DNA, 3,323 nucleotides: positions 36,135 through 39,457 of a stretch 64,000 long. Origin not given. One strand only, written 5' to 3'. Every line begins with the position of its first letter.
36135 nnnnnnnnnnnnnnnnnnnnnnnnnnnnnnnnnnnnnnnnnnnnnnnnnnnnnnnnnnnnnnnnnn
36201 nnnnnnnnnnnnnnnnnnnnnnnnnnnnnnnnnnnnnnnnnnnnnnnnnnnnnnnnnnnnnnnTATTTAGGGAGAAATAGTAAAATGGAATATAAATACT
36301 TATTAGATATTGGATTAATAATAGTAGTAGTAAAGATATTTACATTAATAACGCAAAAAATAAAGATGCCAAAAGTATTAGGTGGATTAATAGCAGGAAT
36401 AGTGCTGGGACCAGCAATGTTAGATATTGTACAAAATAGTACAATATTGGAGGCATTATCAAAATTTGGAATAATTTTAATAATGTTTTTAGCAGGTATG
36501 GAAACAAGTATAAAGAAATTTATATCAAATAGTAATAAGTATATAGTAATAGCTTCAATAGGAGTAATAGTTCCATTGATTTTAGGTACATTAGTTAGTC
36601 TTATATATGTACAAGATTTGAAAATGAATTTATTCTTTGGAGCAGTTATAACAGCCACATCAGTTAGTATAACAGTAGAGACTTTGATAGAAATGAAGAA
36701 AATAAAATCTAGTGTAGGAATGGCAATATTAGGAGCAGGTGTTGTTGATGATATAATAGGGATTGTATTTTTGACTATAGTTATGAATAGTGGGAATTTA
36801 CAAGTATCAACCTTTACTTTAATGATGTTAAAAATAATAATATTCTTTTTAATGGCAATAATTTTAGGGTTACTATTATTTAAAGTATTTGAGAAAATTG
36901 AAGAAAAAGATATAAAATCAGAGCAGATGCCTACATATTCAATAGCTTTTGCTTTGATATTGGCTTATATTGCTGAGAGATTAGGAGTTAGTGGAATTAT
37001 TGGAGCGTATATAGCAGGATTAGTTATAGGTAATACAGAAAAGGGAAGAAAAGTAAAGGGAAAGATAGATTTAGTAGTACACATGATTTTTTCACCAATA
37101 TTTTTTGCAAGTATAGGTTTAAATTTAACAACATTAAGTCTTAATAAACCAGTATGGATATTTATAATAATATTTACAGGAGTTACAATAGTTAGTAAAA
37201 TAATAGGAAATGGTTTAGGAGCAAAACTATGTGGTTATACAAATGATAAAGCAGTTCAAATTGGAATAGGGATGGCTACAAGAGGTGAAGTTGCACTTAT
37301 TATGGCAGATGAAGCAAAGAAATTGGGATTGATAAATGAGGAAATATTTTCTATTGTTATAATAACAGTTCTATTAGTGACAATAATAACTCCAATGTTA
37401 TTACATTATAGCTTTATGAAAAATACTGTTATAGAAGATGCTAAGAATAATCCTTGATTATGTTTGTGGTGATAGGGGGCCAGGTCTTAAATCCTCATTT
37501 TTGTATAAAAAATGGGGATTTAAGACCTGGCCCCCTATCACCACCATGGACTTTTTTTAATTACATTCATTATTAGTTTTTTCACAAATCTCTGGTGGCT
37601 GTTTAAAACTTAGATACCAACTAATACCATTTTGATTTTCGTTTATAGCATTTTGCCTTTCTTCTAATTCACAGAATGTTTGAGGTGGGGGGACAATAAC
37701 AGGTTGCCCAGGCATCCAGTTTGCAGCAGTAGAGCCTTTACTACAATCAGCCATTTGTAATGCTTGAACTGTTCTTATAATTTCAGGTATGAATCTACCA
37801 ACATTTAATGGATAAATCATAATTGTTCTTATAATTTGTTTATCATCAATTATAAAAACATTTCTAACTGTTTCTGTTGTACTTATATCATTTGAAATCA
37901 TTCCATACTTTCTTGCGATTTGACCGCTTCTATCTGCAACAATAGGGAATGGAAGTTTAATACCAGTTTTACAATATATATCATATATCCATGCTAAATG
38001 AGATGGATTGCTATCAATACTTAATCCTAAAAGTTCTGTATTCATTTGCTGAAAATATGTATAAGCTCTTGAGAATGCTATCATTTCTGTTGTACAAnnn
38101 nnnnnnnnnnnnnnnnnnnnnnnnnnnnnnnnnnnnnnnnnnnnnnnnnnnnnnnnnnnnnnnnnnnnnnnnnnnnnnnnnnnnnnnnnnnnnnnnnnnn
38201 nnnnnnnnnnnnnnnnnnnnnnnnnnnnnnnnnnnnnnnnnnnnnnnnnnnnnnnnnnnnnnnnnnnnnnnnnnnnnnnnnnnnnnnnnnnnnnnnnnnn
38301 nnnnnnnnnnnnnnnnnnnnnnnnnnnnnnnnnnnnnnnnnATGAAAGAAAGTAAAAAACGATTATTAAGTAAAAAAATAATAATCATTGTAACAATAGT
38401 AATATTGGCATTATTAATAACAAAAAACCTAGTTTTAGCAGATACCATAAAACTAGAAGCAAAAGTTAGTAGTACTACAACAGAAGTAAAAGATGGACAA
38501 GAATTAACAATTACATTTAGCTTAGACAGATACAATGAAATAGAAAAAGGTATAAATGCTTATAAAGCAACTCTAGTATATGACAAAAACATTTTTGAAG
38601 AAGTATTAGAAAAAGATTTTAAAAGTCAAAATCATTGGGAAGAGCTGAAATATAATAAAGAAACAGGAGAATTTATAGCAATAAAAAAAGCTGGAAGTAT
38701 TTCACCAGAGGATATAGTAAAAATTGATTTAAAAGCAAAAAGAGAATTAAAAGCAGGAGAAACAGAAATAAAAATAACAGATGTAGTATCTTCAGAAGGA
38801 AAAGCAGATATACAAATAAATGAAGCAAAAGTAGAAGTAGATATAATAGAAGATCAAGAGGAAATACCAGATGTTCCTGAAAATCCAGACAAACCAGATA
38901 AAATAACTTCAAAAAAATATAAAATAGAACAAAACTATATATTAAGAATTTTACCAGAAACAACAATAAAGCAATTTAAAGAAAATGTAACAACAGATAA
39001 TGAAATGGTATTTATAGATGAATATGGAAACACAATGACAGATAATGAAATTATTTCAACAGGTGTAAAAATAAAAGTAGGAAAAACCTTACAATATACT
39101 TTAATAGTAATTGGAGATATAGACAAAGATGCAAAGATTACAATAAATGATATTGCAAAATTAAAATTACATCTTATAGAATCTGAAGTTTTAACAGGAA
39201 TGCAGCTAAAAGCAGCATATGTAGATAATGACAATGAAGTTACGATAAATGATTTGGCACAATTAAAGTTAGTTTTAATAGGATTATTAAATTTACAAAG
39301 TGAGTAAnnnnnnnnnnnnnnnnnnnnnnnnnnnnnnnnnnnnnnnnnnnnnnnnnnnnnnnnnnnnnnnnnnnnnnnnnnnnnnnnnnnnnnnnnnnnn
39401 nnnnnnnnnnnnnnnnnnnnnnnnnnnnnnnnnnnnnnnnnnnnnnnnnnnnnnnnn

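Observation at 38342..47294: Mobile two-gene cohesin-dockerin protease module as the sole cargo of the element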

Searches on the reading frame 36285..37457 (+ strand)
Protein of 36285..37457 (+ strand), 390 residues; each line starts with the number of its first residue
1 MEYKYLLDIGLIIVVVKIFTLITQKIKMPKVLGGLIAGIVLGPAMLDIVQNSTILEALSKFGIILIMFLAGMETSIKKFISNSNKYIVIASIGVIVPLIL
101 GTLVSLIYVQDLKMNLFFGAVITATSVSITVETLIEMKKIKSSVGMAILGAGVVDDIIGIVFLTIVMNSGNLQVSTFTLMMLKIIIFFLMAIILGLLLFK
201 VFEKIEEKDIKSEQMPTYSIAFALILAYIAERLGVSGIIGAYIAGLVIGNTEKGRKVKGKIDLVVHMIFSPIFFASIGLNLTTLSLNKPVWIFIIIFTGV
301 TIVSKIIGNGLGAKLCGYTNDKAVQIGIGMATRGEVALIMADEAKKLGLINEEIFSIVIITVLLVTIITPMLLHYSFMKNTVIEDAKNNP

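Call 28: find_encoding_contigs(protein=window:36285-37457:+, flank=6000, max_places=8)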
Protein window:36285-37457:+ (390 aa): 6 contigs read that carry it; 5 places shown.
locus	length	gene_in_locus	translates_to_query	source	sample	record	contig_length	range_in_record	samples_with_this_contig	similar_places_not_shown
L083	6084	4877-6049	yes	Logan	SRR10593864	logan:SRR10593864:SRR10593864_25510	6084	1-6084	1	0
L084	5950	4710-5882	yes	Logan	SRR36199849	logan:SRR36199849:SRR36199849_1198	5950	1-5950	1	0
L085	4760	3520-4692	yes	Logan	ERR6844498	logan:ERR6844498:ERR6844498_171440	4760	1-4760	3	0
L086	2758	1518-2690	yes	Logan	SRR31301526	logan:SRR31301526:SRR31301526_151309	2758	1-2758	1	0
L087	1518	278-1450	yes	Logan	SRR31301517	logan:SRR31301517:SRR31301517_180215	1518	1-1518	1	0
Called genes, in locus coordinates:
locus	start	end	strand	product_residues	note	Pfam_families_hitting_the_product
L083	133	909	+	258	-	PF14808:TMEM164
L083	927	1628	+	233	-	PF02463:SMC_N (faint), PF00005:ABC_tran, PF13304:AAA_21 (faint)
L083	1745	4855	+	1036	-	PF02687:FtsX, PF12704:MacB_PCD (weak), PF02687:FtsX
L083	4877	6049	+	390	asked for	PF00999:Na_H_Exchanger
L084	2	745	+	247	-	?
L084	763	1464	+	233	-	PF02463:SMC_N (faint), PF00005:ABC_tran, PF13304:AAA_21 (faint)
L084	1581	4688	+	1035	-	PF02687:FtsX, PF12704:MacB_PCD (weak), PF02687:FtsX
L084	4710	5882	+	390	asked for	PF00999:Na_H_Exchanger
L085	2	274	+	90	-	?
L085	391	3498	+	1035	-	PF02687:FtsX, PF12704:MacB_PCD (weak), PF02687:FtsX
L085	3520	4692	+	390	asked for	PF00999:Na_H_Exchanger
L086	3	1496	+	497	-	?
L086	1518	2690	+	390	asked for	PF00999:Na_H_Exchanger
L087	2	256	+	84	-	?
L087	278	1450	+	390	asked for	PF00999:Na_H_Exchanger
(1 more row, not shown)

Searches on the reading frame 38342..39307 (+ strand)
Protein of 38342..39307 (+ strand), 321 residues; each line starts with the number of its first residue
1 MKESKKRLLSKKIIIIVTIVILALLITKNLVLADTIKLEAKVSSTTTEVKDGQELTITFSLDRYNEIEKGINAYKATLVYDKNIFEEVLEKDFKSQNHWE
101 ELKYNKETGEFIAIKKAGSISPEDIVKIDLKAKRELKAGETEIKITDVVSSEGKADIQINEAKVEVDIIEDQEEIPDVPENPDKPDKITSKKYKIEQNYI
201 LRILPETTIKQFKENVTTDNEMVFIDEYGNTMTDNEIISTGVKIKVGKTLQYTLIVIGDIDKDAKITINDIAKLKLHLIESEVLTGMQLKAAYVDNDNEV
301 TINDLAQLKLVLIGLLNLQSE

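Call 6: search_protein_families(library=pfam, proteins=[window:38342-39307:+], max_evalue=0.1)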
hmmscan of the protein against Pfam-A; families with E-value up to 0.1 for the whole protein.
window:38342-39307:+ (321 aa): 2 families
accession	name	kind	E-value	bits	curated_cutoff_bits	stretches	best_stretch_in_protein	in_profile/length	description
PF00963.24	Cohesin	-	2.3e-07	31.5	24.1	1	42-160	3-129/139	Cohesin domain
PF00404.24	Dockerin_1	-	9.5e-06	26.2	22.9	1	258-309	2-53/57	Dockerin type I domain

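Call 7: search_protein_families(library=ncbifam, proteins=[window:38342-39307:+], max_evalue=0.1)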
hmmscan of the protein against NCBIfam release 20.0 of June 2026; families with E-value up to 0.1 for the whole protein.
window:38342-39307:+ (321 aa): 1 family
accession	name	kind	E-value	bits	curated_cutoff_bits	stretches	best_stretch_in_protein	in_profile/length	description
NF049990.1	CellobisidaseCelK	equivalog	7.6e-06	24.4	1700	1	253-315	825-885/889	cellulose 1,4-beta-cellobiosidase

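Call 15: find_encoding_contigs(protein=window:38342-39307:+, flank=10000, max_places=6)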
Protein window:38342-39307:+ (321 aa): 4 contigs read that carry it; 4 places shown.
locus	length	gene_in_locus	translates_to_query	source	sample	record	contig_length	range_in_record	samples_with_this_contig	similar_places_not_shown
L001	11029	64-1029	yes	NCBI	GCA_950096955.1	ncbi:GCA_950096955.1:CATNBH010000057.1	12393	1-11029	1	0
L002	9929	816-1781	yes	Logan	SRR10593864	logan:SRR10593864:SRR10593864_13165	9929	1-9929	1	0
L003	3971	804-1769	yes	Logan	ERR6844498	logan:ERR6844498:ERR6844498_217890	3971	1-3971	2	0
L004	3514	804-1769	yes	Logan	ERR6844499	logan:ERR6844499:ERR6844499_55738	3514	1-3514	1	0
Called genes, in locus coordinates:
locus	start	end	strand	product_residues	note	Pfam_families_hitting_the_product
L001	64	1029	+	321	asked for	PF00963:Cohesin, PF00404:Dockerin_1 (faint)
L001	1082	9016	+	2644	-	PF00404:Dockerin_1, PF05342:Peptidase_M26_N, PF07580:Peptidase_M26_C, PF05342:Peptidase_M26_N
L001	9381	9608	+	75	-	-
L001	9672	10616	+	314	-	PF00239:Resolvase, PF07508:Recombinase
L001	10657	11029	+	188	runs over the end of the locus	-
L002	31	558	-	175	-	PF00578:AhpC-TSA, PF08534:Redoxin (weak), PF10417:1-cysPrx_C (weak)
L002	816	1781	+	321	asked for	PF00963:Cohesin, PF00404:Dockerin_1 (faint)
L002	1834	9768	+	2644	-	PF00404:Dockerin_1, PF05342:Peptidase_M26_N, PF07580:Peptidase_M26_C, PF05342:Peptidase_M26_N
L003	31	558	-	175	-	PF00578:AhpC-TSA, PF08534:Redoxin (weak), PF10417:1-cysPrx_C (weak)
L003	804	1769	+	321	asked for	PF00963:Cohesin, PF00404:Dockerin_1 (faint)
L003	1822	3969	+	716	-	?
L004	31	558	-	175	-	PF00578:AhpC-TSA, PF08534:Redoxin (weak), PF10417:1-cysPrx_C (weak)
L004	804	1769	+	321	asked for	PF00963:Cohesin, PF00404:Dockerin_1 (faint)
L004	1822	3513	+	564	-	?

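Call 16: find_homologous_proteins(query=window:38342-39307:+)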
Query window:38342-39307:+ (321 aa): 234 proteins with E <= 0.001 among 5207 candidates; the best 120 are listed.
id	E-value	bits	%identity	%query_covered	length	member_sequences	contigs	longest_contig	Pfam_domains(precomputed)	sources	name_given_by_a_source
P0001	1.1e-174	598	93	100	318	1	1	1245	PF00963.25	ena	-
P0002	2.9e-173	593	90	99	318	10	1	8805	PF00963.25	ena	-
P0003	6.3e-173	592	90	99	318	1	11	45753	PF00963.25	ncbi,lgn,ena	-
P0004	8.7e-173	591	90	99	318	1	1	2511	PF00963.25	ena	-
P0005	1.3e-172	591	90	99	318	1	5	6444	PF00963.25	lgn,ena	-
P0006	9.4e-167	572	88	100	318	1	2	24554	PF00963.25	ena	-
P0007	1.3e-166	571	86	99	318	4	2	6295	PF00963.25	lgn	-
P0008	1.9e-163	561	86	100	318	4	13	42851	PF00404.25,PF00963.25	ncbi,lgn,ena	-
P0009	1.9e-163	561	87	100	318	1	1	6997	PF00963.25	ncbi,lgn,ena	-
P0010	1.2e-162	558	87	100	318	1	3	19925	PF00963.25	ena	-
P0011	1.6e-162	558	84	99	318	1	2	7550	-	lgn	-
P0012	2.1e-162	557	83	100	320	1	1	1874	PF00404.25,PF00963.25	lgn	-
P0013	4.3e-162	556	87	100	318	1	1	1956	PF00963.25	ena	-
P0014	5.0e-162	556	87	100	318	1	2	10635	PF00963.25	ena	-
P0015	4.0e-157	540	84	93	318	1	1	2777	PF00963.25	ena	-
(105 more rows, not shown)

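Call 22: search_solved_structures(query=window:38342-39304:+, max_evalue=1)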
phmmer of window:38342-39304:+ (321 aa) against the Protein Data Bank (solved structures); distinct sequences matched with E-value up to 1: 7.
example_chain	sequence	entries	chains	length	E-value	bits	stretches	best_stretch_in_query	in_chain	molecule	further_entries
8x39_A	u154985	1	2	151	1.1e-05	28.2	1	255-314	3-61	Serine protease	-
8x3a_A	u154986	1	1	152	1.2e-05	28.1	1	255-314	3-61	Serine protease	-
2vn5_B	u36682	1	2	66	0.015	18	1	255-317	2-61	ENDOGLUCANASE A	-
2vn6_B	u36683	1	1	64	0.015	18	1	255-317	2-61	ENDOGLUCANASE A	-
2yik_A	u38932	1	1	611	0.065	15.9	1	238-313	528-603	ENDOGLUCANASE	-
5nrk_B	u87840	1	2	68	0.24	14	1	258-317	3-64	DocCel5: Type I dockerin repeat domain from A. cellulolyticus family 5 endoglucanase WP_01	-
5nrm_B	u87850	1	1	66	0.28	13.8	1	258-316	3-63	DocCel5: Type I dockerin repeat domain from A. cellulolyticus family 5 endoglucanase WP_01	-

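Call 51: predict_structure(alignment_id=A3)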
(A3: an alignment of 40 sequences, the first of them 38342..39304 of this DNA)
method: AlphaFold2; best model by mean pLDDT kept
length: 321 residues; sequences in the alignment: 40
mean_pLDDT: 73.2   pTM: 0.44
mean pLDDT of the five models: 73.2, 71.9, 68.5, 65.3, 63.3
residues with pLDDT >= 90: 64; 70-90: 150; 50-70: 54; < 50: 53
segments of 3 or more residues with pLDDT < 50: 174-183, 272-294, 309-321
pLDDT, mean of each block of 10 residues (from residue 1): 57 78 66 64 89 90 77 88 92 88 86 82 91 86 88 74 87 47 64 79 83 86 87 89 79 75 63 40 36 49 47 39 32
secondary structure, 60 per line:
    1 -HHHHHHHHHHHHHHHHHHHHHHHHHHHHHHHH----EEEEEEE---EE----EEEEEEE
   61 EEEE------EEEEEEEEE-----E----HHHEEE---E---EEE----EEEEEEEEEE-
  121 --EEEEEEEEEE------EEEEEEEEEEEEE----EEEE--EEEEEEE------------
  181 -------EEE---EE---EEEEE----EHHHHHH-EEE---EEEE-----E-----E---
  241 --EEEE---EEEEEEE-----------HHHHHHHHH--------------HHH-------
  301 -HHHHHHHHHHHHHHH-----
elements in order: H2-33 E38-44 E54-64 E71-79 E93-95 E103-105 E110-119 E123-132 E139-151 E156-159 E162-168 E188-190 E199-203 H209-214 E216-218 E222-225 E243-246 E250-256 H268-276 H302-316
